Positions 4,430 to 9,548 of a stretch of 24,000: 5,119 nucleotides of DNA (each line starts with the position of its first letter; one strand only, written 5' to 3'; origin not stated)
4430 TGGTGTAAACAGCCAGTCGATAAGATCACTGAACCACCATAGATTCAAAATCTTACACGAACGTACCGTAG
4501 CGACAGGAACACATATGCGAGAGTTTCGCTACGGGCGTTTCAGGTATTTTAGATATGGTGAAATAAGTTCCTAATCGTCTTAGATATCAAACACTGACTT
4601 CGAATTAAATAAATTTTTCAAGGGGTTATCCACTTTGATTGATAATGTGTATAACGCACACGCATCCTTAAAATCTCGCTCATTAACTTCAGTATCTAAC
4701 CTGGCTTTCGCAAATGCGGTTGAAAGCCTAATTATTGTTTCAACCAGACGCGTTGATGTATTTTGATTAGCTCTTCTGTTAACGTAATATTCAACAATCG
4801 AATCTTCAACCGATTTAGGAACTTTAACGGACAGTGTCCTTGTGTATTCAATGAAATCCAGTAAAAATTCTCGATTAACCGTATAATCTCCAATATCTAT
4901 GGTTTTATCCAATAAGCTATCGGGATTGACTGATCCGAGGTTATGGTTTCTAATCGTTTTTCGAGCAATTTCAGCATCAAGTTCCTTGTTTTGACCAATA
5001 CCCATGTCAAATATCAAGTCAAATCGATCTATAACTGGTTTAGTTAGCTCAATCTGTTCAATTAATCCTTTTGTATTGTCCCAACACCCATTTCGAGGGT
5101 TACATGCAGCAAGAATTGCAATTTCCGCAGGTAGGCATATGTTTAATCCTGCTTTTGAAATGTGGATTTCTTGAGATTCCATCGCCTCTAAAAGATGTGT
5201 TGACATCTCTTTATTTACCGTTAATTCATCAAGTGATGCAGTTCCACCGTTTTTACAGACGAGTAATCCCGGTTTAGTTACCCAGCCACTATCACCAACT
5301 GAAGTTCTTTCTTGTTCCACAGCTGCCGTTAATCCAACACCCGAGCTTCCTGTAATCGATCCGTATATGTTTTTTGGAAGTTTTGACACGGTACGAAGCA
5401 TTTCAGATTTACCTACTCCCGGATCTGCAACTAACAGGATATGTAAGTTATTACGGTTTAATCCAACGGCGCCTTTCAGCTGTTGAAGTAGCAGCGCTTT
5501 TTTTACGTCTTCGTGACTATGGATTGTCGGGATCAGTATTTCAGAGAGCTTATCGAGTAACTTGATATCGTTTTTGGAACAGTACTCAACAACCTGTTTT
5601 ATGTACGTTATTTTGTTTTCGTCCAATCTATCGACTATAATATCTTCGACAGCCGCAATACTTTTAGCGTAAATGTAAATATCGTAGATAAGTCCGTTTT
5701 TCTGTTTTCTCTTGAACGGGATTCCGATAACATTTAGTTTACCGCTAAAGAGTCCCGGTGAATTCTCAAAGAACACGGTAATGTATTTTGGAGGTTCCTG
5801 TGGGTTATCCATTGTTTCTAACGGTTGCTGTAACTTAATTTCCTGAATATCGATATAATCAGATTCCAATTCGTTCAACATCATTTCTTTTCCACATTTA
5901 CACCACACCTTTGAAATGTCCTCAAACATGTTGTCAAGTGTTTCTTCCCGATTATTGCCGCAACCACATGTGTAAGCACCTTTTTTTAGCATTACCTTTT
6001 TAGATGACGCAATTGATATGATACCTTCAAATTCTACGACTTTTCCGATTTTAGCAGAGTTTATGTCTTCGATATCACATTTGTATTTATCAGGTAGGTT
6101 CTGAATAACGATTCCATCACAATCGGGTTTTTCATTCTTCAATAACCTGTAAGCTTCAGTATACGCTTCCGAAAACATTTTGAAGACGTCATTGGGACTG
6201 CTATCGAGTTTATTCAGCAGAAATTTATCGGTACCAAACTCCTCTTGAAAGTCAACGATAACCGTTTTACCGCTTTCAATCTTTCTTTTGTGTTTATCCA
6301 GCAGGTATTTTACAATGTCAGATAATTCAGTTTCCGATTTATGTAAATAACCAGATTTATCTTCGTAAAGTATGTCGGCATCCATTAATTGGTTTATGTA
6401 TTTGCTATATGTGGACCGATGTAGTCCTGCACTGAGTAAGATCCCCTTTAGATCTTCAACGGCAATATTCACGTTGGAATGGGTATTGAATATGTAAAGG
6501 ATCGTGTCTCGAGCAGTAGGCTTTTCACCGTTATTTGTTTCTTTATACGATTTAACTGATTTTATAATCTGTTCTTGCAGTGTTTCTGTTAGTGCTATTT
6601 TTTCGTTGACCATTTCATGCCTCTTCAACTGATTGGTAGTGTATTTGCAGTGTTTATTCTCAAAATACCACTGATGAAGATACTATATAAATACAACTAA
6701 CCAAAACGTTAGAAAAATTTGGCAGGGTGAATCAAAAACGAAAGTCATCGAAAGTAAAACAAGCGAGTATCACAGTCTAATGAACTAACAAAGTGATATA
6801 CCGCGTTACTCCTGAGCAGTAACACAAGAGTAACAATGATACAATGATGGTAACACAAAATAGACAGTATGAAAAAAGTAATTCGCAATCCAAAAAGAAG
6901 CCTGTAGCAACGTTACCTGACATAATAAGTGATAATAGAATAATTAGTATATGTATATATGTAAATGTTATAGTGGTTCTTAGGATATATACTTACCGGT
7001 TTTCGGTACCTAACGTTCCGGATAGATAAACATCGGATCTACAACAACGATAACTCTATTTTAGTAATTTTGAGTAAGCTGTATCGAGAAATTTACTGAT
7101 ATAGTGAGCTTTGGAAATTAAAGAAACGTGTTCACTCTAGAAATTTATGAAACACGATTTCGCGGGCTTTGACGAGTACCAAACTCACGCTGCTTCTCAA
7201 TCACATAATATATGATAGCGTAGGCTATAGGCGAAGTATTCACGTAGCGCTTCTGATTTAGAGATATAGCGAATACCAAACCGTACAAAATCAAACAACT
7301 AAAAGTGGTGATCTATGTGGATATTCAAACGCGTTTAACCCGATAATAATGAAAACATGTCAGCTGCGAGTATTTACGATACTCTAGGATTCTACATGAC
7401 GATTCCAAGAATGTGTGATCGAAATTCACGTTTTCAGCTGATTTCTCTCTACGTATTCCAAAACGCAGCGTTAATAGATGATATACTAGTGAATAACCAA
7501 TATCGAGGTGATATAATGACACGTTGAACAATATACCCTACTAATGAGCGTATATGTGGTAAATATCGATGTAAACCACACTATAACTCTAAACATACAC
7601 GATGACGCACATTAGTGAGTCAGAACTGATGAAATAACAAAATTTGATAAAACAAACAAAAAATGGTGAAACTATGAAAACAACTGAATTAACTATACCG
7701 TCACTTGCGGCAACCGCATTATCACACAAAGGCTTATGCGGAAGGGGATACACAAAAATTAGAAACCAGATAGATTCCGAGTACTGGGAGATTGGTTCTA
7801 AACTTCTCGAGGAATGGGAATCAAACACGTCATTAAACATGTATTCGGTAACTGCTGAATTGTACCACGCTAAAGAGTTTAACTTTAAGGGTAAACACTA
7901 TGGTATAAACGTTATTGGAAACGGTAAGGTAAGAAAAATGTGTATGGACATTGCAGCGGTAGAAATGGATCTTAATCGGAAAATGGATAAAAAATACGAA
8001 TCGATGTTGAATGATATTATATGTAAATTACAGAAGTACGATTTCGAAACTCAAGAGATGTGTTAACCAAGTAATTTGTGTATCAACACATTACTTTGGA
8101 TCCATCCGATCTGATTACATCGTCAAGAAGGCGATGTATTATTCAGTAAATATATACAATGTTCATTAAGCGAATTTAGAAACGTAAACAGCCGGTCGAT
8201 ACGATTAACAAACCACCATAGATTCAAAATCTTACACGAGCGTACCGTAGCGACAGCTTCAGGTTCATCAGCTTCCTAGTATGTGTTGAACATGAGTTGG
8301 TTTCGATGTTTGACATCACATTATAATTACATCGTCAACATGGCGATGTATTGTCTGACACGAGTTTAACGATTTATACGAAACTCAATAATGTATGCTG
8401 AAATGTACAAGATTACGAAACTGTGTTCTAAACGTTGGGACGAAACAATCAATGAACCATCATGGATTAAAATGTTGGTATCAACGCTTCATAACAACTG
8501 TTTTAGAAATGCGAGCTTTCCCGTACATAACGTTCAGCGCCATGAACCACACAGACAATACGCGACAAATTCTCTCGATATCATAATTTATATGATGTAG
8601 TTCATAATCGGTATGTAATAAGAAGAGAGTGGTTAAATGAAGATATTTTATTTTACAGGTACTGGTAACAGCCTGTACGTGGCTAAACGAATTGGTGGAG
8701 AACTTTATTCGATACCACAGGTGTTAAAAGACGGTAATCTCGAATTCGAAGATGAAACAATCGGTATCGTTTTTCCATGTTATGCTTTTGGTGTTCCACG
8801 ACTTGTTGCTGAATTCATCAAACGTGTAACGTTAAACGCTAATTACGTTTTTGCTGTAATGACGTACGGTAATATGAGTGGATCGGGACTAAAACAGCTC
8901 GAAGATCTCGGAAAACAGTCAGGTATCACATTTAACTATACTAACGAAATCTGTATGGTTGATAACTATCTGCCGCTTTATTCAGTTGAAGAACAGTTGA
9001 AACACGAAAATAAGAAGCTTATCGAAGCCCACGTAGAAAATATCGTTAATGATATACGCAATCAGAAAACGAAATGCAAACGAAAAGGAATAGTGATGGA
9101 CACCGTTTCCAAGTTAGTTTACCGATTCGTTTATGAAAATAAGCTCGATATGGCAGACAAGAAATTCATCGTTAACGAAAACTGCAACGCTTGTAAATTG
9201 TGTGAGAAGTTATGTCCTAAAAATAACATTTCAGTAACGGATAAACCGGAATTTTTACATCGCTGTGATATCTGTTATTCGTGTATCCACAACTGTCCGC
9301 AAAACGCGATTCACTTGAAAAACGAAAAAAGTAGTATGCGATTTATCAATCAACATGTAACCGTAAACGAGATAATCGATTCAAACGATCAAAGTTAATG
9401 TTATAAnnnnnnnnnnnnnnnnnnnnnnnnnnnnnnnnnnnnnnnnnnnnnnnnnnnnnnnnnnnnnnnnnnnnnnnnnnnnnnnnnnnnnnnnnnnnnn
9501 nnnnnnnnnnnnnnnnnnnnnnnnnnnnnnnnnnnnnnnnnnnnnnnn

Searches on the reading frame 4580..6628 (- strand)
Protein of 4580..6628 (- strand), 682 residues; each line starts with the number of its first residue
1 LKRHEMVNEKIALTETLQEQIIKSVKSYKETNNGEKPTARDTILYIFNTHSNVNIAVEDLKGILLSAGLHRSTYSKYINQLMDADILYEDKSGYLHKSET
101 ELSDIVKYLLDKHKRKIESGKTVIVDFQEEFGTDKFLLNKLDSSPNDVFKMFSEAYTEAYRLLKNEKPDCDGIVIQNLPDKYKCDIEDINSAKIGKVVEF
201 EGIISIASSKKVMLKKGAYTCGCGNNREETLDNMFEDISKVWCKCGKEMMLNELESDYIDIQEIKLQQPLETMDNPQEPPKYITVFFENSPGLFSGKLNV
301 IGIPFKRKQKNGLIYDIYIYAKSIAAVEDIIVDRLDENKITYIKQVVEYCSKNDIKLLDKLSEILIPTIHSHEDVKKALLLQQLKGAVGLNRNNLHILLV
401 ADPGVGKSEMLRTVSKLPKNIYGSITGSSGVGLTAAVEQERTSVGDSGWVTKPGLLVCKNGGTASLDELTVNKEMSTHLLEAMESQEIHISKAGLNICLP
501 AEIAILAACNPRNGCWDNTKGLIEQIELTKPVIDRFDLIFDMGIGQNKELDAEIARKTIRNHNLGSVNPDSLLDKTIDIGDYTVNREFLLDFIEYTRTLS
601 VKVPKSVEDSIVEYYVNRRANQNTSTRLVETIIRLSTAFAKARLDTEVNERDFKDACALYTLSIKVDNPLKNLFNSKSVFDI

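Call 7: search_protein_families(library=pfam, proteins=[window:4580-6628:-])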
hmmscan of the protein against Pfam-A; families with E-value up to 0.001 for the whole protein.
window:4580-6628:- (682 aa): 5 families
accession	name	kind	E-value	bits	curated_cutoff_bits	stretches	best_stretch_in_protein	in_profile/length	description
PF00493.29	MCM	-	9.5e-58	195.4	23.3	1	353-562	10-224/224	MCM P-loop domain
PF17855.7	MCM_lid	-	1.3e-13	51.6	27.4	1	587-663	1-86/87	MCM AAA-lid domain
PF17207.9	MCM_OB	-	6e-09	36.2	24.8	1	186-286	2-101/126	MCM OB domain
PF01078.27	Mg_chelatase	-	7.8e-07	29.1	20.3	1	448-542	94-199/207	Magnesium chelatase, subunit ChlI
PF07728.20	AAA_5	-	9.8e-05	22.8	22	1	396-513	1-125/139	AAA domain (dynein-related subfamily)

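Call 27: find_related_loci(query=window:4580-6628:-, collection=viral_contigs, flank=10000)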
Query window:4580-6628:- (682 aa) in viral_contigs; peptide patterns used: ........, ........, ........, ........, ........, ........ (x = any residue, [..] = any of these).
25 stretches matched a pattern, but none encodes a relative of the query by tblastn (E <= 1e-3).

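Call 32: find_related_loci(query=window:4580-6628:-, collection=genome_contigs, flank=10000)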
Query window:4580-6628:- (682 aa) in genome_contigs; peptide patterns used: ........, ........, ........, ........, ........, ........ (x = any residue, [..] = any of these).
29 stretches matched a pattern, but none encodes a relative of the query by tblastn (E <= 1e-3).

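Call 52: find_homologous_proteins(query=window:4580-6628:-, max_evalue=1e-100)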
Query window:4580-6628:- (682 aa): 29 proteins with E <= 1e-100 among 8000 candidates.
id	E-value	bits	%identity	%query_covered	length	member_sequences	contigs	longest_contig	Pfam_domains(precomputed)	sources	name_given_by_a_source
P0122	0.0e+0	1507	100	99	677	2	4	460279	PF17855.8,PF00493.30,PF01078.28,PF17207.10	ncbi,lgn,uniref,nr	ncbi:ATP-binding protein [Methanococcus maripaludis]|uniref:Replicative DNA helicase Mcm n=3 Tax=Met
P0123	4.9e-265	899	62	97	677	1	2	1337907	PF17855.8,PF00493.30,PF01078.28,PF17207.10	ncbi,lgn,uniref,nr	ncbi:ATP-binding protein [Methanococcus maripaludis]|uniref:Replicative DNA helicase Mcm n=1 Tax=Met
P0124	6.1e-265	898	61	97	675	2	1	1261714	PF17855.8,PF00493.30,PF07728.21,PF01078.28,PF17207.10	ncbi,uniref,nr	ncbi:replicative DNA helicase Mcm [Methanococcus maripaludis]|uniref:Replicative DNA helicase Mcm n=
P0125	4.1e-261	886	60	97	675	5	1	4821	PF17855.8,PF00493.30,PF07728.21,PF01078.28,PF17207.10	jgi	-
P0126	2.6e-236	804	58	97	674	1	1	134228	PF17855.8,PF00493.30,PF01078.28,PF17207.10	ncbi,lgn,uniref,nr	ncbi:replicative DNA helicase Mcm [Methanococcus maripaludis]|uniref:Replicative DNA helicase Mcm n=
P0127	2.7e-226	771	59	89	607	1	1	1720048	PF00493.30,PF01078.28,PF17207.10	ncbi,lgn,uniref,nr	ncbi:MCM family protein [Methanococcus vannielii SB]|uniref:MCM family protein n=1 Tax=Methanococcus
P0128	7.1e-130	452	44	82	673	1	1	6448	PF22798.3,PF17855.8,PF00493.30,PF07728.21,PF01078.28,PF17207.10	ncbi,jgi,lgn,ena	-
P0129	1.9e-128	448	45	77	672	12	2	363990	PF17855.8,PF00493.30,PF07728.21,PF01078.28,PF17207.10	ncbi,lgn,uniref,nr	ncbi:ATP-binding protein [Methanococcus maripaludis]|uniref:Replicative DNA helicase Mcm n=1 Tax=Met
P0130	2.3e-125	437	45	77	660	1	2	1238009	PF17855.8,PF00493.30,PF21100.5,PF07728.21,PF01078.28,PF17207.10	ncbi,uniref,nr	ncbi:MCM family protein [Methanocaldococcus villosus KIN24-T80]|uniref:MCM family protein n=1 Tax=Me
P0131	1.7e-122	428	40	88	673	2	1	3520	PF17855.8,PF00493.30,PF21100.5,PF07728.21,PF01078.28,PF17207.10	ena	-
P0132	2.9e-122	427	43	81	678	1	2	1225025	PF17855.8,PF00493.30,PF21100.5,PF07728.21,PF01078.28,PF17207.10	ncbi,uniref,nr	ncbi:ATP-binding protein [Methanotorris formicicus]|uniref:MCM family protein n=1 Tax=Methanotorris 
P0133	3.6e-121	423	41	80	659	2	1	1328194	PF17855.8,PF00493.30,PF07728.21,PF01078.28,PF17207.10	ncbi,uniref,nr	ncbi:MCM family protein [Methanocaldococcus infernus ME]|uniref:DNA helicase n=1 Tax=Methanocaldococ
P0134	4.0e-119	417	40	82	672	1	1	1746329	PF17855.8,PF00493.30,PF21100.5,PF07728.21,PF01078.28,PF17207.10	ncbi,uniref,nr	ncbi:MCM family protein [Methanocaldococcus vulcanius M7]|uniref:MCM family protein n=1 Tax=Methanoc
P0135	1.5e-118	415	41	83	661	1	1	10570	PF17855.8,PF00493.30,PF07728.21,PF01078.28,PF17207.10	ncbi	ncbi:ATP-binding protein [Methanocaldococcus sp.]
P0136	8.3e-117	409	42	75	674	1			PF17855.8,PF00493.30,PF21100.5,PF01078.28,PF17207.10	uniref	uniref:MCM family protein n=1 Tax=Methanococcus maripaludis (strain C6 / ATCC BAA-1332) TaxID=444158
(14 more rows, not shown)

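Call 53: find_encoding_contigs(protein=P0124, flank=10000, max_places=3)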
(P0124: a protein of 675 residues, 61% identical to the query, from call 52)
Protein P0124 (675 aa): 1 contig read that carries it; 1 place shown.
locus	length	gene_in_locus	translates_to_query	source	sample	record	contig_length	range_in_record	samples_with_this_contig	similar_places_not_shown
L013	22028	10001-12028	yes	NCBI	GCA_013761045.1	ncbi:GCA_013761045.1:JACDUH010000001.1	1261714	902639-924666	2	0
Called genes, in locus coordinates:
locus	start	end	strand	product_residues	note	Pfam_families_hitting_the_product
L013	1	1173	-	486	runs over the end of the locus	PF02463:SMC_N, PF13175:AAA_15 (weak), PF13476:AAA_23, PF13304:AAA_21, PF13175:AAA_15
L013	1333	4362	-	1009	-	PF04313:HSDR_N, PF04851:ResIII, PF00270:DEAD, PF18766:SWI2_SNF2, PF22679:T1R_D3-like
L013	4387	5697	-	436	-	PF01420:Methylase_S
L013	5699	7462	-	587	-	PF12161:HsdM_N, PF02384:N6_Mtase, PF07669:Eco57I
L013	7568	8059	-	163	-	-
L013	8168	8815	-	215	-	-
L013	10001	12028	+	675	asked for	PF17207:MCM_OB, PF00493:MCM, PF07728:AAA_5 (faint), PF01078:Mg_chelatase (weak), PF17855:MCM_lid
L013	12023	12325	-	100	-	-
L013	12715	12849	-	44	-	-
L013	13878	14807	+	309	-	PF03144:GTP_EFTU_D2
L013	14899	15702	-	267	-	PF01408:GFO_IDH_MocA, PF03447:NAD_binding_3, PF03807:F420_oxidored (weak), PF01958:Asp_DH_C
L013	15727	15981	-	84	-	PF05239:PRC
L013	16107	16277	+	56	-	-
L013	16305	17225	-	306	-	PF02086:MethyltransfD12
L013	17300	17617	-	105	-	-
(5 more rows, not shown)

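Call 54: find_encoding_contigs(protein=P0126, flank=10000, max_places=3)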
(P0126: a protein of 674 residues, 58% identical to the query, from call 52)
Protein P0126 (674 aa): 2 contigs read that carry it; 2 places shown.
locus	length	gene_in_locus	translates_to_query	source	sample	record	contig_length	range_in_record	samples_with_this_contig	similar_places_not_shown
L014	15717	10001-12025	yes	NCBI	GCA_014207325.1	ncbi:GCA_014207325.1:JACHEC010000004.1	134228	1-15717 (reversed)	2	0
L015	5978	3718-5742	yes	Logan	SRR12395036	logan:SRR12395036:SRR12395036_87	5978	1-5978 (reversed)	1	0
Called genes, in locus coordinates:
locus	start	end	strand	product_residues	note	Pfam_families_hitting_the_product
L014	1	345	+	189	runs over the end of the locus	PF13151:DUF3990 (weak)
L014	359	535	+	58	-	-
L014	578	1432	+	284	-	PF03747:ADP_ribosyl_GH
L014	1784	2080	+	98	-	-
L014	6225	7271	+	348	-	-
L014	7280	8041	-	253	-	PF13534:Fer4_17 (faint), PF12838:Fer4_7 (faint), PF00037:Fer4 (faint)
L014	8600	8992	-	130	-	-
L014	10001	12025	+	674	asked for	PF17207:MCM_OB, PF00493:MCM, PF01078:Mg_chelatase (weak), PF17855:MCM_lid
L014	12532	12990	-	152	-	-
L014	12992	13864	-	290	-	-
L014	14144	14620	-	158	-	PF01337:Barstar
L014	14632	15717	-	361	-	PF25023:TEN_YD-shell, PF00545:Ribonuclease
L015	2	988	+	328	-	?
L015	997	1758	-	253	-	PF13534:Fer4_17 (faint), PF12838:Fer4_7 (faint), PF00037:Fer4 (faint)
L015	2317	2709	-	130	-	-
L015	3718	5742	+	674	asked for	PF17207:MCM_OB, PF00493:MCM, PF01078:Mg_chelatase (weak), PF17855:MCM_lid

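Call 55: find_encoding_contigs(protein=P0127, flank=10000, max_places=3)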
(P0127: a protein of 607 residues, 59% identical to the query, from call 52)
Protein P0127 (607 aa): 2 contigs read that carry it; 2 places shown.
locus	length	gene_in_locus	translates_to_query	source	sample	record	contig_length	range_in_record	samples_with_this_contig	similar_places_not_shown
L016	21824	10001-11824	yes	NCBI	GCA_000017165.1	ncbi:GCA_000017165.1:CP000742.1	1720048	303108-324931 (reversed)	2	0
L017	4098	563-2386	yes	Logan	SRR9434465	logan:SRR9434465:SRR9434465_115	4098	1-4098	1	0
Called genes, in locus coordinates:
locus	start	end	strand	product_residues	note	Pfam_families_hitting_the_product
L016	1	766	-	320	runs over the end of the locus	PF02129:Peptidase_S15, PF01738:DLH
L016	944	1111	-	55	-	-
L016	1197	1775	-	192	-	PF00440:TetR_N, PF16295:TetR_C_10, PF22604:TetR_HI_0893_C (weak)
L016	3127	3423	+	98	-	-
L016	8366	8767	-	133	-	-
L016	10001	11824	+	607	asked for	PF17207:MCM_OB, PF00493:MCM, PF01078:Mg_chelatase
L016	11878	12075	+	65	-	PF17855:MCM_lid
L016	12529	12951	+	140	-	PF01878:EVE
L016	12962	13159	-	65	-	-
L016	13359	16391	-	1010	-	PF04313:HSDR_N, PF04851:ResIII, PF00270:DEAD (weak), PF18766:SWI2_SNF2, PF22679:T1R_D3-like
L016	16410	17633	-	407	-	PF01420:Methylase_S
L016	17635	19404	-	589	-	PF12161:HsdM_N, PF02384:N6_Mtase, PF07669:Eco57I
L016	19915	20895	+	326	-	PF13495:Phage_int_SAM_4, PF00589:Phage_integrase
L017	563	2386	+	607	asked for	PF17207:MCM_OB, PF00493:MCM, PF01078:Mg_chelatase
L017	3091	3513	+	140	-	PF01878:EVE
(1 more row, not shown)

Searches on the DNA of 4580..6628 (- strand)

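Call 68: search_rna_families(sources=[L016, L006, L014], threshold=gathering)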
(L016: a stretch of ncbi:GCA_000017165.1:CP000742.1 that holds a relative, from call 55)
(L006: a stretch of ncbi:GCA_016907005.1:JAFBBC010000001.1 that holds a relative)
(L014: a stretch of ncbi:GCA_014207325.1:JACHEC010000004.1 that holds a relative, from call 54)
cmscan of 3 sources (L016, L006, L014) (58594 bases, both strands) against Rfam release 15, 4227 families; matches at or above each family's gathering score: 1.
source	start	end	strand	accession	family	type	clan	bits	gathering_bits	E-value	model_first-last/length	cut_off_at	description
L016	21381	21467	+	RF00005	tRNA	Gene; tRNA;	CL00001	49.9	29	9.7e-08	1-71/71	no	tRNA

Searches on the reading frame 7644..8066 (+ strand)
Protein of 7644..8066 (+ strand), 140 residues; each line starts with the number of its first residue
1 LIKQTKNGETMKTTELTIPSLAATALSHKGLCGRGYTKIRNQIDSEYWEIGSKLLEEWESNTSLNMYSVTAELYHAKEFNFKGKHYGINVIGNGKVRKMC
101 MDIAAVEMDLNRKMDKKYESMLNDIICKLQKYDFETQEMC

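Call 7: search_protein_families(library=pfam, proteins=[window:7644-8066:+])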
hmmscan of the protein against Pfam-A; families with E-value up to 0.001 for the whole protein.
window:7644-8066:+ (140 aa): 0 families

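Call 69: search_protein_families(library=phrogs, proteins=[window:7644-8066:+], max_evalue=0.01)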
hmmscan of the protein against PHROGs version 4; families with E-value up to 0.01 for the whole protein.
window:7644-8066:+ (140 aa): 0 families

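Call 70: search_protein_families(library=ncbifam, proteins=[window:7644-8066:+], max_evalue=0.01)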
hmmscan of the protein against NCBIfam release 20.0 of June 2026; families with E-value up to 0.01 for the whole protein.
window:7644-8066:+ (140 aa): 0 families

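Call 101: predict_structure(protein=window:7674-8066:+)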
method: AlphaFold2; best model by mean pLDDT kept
length: 130 residues; sequences in the alignment: 1
mean_pLDDT: 37.7   pTM: 0.29
mean pLDDT of the five models: 37.7, 34.5, 34.1, 31.2, 30.8
residues with pLDDT >= 90: 0; 70-90: 0; 50-70: 0; < 50: 130
segments of 3 or more residues with pLDDT < 50: 1-130
pLDDT, mean of each block of 10 residues (from residue 1): 30 36 33 39 44 33 38 40 42 36 41 44 34
secondary structure, 60 per line:
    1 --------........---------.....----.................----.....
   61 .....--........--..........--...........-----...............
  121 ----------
elements in order: H9-16 H26-30 H35-51 H56-65 E68-75 E78-87 E90-100 H106-120

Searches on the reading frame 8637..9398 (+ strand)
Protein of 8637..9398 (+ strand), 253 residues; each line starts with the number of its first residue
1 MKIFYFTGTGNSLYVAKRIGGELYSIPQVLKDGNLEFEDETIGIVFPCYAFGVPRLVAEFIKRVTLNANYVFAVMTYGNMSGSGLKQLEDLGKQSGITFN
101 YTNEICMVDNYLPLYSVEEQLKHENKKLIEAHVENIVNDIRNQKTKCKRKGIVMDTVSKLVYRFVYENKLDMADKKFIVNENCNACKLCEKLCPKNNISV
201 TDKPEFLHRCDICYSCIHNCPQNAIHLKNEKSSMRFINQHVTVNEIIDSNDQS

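Call 7: search_protein_families(library=pfam, proteins=[window:8637-9398:+])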
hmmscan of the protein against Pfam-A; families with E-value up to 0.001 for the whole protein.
window:8637-9398:+ (253 aa): 6 families
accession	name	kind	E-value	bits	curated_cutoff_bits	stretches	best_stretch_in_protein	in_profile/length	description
PF12838.12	Fer4_7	-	6.5e-07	30.2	27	0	174-196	29-51/52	4Fe-4S dicluster domain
PF00037.32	Fer4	-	9.3e-07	28.9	21.1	0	178-198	3-23/24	4Fe-4S binding domain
PF13187.11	Fer4_9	-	2e-05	25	27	1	182-225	1-52/52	4Fe-4S dicluster domain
PF13534.11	Fer4_17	-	2.6e-05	25.1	22.2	0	147-196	12-59/61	4Fe-4S dicluster domain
PF14697.11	Fer4_21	-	3.8e-05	24.2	35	0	177-198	35-57/59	4Fe-4S dicluster domain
PF13484.11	Fer4_16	-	8.6e-05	23.7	30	0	209-239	1-32/66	4Fe-4S double cluster binding domain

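Call 69: search_protein_families(library=phrogs, proteins=[window:8637-9398:+], max_evalue=0.01)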
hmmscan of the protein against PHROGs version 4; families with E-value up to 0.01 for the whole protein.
window:8637-9398:+ (253 aa): 1 family
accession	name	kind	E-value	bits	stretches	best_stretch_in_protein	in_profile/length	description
phrog_883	-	moron, auxiliary metabolic gene and host takeover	0.0029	18.5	1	1-79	7-85/136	flavodoxin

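Call 70: search_protein_families(library=ncbifam, proteins=[window:8637-9398:+], max_evalue=0.01)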
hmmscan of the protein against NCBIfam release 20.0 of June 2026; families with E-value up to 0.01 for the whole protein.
window:8637-9398:+ (253 aa): 40 families (the best 25 are shown)
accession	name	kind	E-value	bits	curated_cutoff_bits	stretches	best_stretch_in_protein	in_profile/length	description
NF038196.1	ferrodoxin_EFR1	subfamily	1.4e-67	228.3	75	1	3-234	1-239/242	EFR1 family ferrodoxin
NF040770.1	hetero_SS_HdrA2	exception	6.5e-08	31.1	1100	1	177-232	573-630/777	CoB-CoM heterodisulfide reductase HdrA2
NF041836.1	rnfB_Methano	equivalog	3e-07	30.2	445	1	174-228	209-265/265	Rnf electron transport complex subunit RnfB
NF045874.1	Vhu_polyferre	exception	6.2e-07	28.5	600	1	128-228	212-312/381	F420-non-reducing hydrogenase associated-polyferredoxin VhuB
NF005505.0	PRK07118.1-4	equivalog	1.1e-06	28.3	378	1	174-228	209-265/265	Fe-S cluster domain-containing protein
NF040864.1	HgcB_ferredoxin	equivalog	1.6e-06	27.9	99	1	179-229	12-65/93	mercury methylation ferredoxin HgcB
TIGR01971.1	NuoI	subfamily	3.7e-06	26.5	113.05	1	166-232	31-105/121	NADH-quinone oxidoreductase, chain I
TIGR01944.1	rnfB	subfamily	5.1e-06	26.2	68.7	1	174-246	106-181/190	RnfABCDGE type electron transport complex subunit B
TIGR02700.1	flavo_MJ0208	hypoth_equivalog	2.1e-05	23.9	251.35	1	176-230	143-199/234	dihydromethanopterin reductase (acceptor)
NF006221.0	PRK08348.1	subfamily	3.5e-05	23.5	124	1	180-230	43-97/136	NADH-plastoquinone oxidoreductase subunit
NF007205.0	PRK09626.1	equivalog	3.7e-05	23.7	93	1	143-206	15-79/105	2-oxoglutarate-acceptor oxidoreductase subunit OorD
NF042909.1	FMH_DH_FwdF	exception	3.7e-05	23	375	1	167-235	211-284/336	tungsten-dependent formylmethanofuran dehydrogenase subunit FwdF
TIGR02179.1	PorD_KorD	subfamily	4e-05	23.6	60.05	1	178-230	22-77/78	2-oxoacid:acceptor oxidoreductase, delta subunit, pyruvate/2-ketoisovalerate family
NF042987.1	OGOR_delta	exception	5.3e-05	23.3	125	1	131-200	19-87/89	2-oxoglutarate ferredoxin oxidoreductase subunit delta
NF005504.0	PRK07118.1-3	equivalog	6.2e-05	22.5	437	1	163-229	203-269/293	Fe-S cluster domain-containing protein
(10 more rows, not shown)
